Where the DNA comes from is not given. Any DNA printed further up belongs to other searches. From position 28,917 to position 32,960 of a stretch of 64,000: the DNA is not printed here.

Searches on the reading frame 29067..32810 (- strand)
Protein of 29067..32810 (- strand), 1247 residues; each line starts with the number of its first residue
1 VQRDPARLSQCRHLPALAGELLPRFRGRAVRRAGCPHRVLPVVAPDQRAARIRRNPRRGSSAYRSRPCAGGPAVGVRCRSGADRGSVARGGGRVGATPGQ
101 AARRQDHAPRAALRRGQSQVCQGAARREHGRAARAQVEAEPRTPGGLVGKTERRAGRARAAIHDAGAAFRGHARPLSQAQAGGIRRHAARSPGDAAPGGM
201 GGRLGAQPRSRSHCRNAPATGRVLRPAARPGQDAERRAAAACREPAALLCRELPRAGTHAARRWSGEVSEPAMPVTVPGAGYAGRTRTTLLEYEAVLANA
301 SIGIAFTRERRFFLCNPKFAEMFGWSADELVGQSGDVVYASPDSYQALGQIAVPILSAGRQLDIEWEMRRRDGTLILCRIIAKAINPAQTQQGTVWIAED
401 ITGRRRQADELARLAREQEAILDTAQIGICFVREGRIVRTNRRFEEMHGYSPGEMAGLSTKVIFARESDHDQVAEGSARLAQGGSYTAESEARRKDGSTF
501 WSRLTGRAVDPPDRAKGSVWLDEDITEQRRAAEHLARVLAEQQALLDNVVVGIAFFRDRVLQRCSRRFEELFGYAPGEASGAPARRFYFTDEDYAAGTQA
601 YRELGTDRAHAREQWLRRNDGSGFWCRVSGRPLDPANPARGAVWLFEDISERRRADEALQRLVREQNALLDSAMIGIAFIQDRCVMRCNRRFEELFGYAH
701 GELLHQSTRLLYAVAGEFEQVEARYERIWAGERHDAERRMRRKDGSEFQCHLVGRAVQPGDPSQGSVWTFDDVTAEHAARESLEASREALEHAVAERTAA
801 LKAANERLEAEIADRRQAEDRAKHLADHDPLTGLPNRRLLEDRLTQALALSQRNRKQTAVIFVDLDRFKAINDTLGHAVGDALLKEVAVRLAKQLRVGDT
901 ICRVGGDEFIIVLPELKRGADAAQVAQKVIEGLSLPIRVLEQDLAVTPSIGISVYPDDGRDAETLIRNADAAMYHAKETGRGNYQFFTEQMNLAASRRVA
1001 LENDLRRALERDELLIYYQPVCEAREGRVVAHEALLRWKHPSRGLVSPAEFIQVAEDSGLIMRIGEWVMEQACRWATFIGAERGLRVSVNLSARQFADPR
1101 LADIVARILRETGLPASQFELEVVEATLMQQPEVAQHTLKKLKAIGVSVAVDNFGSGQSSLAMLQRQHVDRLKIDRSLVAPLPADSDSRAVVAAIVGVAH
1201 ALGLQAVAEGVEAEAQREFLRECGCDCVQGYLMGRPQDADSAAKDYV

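Call 87: search_protein_families(library=pfam, proteins=[window:29067-32810:-], max_evalue=0.00001)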
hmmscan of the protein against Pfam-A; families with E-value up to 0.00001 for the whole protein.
window:29067-32810:- (1247 aa): 8 families
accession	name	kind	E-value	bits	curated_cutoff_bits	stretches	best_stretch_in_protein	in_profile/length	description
PF00563.25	EAL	-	7.9e-73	245.1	31.3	1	1003-1236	2-236/236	EAL domain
PF00990.26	GGDEF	-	1.5e-52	178.1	23.8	1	826-982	1-160/161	Diguanylate cyclase, GGDEF domain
PF13426.13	PAS_9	-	2.8e-41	140.4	27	4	428-526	3-102/103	PAS domain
PF00989.32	PAS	-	1.1e-32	112.9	22.6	2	292-385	2-96/113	PAS fold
PF08447.18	PAS_3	-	9.4e-27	93.6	25.6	1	438-510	2-76/89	PAS fold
PF13188.13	PAS_8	-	3.9e-26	90.5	21.8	0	293-338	3-50/65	PAS domain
PF08448.16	PAS_4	-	5.4e-26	91.4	23.1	1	547-654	2-110/110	PAS fold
PF12860.13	PAS_7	-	5e-19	69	27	0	546-657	1-115/115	PAS fold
